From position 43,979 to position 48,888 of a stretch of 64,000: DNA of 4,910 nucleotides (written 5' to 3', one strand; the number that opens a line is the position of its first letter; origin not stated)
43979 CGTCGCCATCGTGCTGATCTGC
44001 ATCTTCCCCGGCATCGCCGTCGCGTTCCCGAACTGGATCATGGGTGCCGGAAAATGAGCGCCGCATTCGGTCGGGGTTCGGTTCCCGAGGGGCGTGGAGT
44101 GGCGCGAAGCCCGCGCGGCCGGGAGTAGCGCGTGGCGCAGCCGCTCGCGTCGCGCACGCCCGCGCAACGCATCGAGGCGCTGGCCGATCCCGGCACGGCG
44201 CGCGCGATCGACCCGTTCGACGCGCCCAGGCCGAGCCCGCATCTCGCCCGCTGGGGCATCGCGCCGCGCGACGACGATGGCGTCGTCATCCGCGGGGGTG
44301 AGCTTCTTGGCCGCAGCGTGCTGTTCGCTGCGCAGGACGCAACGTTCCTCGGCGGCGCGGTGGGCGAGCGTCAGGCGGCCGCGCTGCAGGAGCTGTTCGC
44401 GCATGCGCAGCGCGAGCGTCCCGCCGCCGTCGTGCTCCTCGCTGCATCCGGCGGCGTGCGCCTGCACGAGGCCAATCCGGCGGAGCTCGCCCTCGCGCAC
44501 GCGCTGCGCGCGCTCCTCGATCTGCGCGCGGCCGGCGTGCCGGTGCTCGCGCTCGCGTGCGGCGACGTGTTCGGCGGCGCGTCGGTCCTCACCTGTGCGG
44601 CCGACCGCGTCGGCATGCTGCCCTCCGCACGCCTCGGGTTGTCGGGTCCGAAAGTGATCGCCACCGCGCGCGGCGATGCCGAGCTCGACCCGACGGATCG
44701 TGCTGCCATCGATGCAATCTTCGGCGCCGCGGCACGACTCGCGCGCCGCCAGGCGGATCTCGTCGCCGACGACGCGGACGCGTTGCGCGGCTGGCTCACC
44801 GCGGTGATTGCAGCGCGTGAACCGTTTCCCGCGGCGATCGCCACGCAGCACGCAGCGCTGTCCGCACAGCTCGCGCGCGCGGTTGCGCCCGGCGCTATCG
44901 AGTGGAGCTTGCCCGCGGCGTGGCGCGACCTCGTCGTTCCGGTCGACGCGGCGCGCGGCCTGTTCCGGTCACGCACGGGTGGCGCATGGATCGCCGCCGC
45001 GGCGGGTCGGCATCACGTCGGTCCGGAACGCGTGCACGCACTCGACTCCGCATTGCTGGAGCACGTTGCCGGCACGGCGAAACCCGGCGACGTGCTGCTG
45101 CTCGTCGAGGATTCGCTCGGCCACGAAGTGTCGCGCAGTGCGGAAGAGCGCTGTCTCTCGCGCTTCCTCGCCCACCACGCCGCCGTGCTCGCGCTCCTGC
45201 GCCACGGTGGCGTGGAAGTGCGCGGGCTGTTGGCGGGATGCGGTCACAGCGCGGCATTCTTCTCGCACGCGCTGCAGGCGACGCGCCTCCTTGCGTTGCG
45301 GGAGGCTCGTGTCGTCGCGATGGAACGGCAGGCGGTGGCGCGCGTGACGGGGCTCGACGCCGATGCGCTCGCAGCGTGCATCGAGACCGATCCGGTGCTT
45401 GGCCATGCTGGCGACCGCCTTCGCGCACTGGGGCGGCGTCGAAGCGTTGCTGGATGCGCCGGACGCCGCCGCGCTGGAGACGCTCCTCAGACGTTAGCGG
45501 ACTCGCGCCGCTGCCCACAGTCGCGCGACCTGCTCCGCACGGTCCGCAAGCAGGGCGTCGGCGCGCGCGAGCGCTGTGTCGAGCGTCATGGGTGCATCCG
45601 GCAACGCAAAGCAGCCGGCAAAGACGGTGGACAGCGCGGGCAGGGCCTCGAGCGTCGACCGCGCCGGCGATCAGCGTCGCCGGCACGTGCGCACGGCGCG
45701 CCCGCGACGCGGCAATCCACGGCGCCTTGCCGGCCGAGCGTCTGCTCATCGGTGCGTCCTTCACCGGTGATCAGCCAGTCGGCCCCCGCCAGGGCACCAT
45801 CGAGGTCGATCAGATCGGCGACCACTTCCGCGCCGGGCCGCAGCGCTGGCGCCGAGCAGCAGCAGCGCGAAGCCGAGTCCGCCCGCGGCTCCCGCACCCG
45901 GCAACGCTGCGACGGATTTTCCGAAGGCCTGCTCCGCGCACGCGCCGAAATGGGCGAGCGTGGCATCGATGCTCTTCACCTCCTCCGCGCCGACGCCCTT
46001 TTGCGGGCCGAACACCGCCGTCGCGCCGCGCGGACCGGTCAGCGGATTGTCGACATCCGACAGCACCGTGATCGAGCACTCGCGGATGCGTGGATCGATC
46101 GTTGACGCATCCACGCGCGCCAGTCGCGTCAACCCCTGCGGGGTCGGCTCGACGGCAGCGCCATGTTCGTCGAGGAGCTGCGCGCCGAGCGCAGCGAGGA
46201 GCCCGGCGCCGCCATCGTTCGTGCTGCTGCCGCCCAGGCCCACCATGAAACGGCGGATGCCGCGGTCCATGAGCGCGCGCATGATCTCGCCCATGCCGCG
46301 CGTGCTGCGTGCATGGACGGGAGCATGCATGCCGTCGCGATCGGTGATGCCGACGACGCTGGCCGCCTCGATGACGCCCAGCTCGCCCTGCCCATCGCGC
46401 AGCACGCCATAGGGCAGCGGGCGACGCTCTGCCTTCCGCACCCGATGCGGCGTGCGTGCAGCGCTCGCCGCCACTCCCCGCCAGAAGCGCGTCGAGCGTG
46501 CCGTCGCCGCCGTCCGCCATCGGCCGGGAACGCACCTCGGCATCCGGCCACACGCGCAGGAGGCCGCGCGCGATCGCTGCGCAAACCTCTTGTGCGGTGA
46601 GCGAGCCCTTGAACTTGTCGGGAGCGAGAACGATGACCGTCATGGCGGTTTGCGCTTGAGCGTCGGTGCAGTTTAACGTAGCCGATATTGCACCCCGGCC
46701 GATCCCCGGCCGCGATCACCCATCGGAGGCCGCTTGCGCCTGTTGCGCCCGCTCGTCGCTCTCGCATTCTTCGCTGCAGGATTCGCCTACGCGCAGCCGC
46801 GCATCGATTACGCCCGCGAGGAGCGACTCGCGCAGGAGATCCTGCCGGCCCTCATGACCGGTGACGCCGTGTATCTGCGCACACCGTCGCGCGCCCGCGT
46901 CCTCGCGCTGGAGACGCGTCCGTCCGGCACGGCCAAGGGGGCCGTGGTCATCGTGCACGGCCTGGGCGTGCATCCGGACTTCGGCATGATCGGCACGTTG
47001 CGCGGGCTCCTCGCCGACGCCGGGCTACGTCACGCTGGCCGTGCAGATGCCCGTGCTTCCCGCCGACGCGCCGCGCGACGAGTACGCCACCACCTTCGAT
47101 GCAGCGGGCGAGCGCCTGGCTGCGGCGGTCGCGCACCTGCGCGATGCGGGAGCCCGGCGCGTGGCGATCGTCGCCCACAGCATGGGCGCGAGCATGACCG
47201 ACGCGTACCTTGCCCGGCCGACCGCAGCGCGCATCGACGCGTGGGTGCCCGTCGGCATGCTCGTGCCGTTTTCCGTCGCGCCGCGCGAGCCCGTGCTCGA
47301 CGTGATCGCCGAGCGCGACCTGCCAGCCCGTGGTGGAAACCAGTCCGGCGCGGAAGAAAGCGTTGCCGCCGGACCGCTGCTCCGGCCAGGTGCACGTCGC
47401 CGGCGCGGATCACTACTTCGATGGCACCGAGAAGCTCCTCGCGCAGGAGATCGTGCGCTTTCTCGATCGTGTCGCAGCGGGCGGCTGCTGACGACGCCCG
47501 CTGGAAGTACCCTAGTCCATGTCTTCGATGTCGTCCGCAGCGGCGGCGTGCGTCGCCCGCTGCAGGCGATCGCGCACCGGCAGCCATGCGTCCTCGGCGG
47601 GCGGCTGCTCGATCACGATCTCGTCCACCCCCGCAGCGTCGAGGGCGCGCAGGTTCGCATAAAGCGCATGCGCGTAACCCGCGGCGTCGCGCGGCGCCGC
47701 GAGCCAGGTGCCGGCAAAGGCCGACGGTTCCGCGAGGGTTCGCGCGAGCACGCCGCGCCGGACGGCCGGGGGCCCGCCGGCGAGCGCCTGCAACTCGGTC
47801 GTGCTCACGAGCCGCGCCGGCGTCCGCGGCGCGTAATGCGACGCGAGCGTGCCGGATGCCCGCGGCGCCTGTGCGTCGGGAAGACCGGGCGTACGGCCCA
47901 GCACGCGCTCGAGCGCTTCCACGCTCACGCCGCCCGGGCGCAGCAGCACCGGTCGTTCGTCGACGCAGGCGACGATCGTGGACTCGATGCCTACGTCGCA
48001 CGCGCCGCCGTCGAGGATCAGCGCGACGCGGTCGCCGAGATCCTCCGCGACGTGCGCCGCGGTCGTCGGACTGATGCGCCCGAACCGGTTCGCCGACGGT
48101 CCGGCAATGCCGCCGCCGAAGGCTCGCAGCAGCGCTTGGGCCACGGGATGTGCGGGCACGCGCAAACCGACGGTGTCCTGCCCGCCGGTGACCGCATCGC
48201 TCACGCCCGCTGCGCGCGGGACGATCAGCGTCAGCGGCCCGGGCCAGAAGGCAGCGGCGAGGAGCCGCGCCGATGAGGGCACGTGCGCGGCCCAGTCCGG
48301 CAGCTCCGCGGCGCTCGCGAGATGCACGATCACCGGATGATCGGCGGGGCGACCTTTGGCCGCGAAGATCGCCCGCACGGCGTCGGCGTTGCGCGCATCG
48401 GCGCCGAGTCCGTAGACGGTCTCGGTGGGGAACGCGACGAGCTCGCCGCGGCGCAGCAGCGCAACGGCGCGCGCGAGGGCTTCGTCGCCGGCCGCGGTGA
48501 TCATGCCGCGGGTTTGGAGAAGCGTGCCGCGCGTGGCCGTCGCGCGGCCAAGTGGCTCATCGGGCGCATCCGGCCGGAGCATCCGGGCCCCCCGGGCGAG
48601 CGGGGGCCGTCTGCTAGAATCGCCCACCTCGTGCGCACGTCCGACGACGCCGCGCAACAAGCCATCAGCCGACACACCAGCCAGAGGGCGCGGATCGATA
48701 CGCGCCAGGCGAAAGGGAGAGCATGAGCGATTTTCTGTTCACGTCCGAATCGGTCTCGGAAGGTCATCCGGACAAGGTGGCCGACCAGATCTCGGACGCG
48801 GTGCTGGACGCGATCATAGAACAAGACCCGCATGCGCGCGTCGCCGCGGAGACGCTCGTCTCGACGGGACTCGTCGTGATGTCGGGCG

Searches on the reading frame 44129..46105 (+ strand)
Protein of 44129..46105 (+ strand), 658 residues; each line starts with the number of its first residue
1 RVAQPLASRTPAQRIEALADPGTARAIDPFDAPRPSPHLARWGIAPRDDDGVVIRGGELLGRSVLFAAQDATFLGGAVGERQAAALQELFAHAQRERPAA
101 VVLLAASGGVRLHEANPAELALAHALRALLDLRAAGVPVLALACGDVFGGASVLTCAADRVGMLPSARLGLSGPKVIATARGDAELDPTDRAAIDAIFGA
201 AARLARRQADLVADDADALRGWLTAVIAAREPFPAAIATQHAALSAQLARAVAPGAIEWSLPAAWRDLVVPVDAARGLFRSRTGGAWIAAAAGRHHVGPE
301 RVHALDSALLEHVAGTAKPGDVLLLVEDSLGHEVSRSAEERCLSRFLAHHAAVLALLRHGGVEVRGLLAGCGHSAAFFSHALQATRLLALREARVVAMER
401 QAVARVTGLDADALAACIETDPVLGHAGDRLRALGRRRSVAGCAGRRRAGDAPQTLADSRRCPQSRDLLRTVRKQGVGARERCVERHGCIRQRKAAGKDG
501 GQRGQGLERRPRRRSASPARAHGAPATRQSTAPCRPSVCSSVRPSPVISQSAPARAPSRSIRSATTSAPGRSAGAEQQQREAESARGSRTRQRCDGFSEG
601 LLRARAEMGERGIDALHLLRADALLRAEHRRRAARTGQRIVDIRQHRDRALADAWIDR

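Call 63: search_protein_families(library=pfam, proteins=[window:44129-46105:+], max_evalue=0.00001)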
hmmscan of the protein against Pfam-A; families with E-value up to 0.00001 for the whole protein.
window:44129-46105:+ (658 aa): 2 families
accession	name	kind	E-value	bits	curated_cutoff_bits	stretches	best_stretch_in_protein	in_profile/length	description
PF06833.16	MdcE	-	3.1e-18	66.7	32.7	1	294-440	3-147/196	Malonate decarboxylase gamma subunit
PF01039.27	Carboxyl_trans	-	7.6e-10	38.5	22.3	1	9-188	8-183/493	Carboxyl transferase domain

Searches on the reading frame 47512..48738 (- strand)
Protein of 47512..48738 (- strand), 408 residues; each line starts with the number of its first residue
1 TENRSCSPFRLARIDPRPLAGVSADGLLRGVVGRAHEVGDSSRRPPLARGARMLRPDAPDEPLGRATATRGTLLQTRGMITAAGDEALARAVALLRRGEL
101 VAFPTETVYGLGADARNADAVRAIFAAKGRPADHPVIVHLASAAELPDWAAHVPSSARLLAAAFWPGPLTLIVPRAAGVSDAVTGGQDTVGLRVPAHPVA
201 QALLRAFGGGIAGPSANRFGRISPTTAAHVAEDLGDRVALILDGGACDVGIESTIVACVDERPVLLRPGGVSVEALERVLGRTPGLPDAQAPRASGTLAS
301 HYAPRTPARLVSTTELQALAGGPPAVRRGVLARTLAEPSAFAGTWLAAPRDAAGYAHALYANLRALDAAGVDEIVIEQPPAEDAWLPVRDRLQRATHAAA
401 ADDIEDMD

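Call 63: search_protein_families(library=pfam, proteins=[window:47512-48738:-], max_evalue=0.00001)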
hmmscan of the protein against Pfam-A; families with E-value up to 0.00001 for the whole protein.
window:47512-48738:- (408 aa): 2 families
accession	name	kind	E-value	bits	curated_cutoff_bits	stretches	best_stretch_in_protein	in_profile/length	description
PF01300.24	Sua5_yciO_yrdC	-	6.6e-59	198.8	25.1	1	94-269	2-178/178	Telomere recombination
PF03481.19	Sua5_C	-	1.4e-20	74.6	22.9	1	271-395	1-134/136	Threonylcarbamoyl-AMP synthase, C-terminal domain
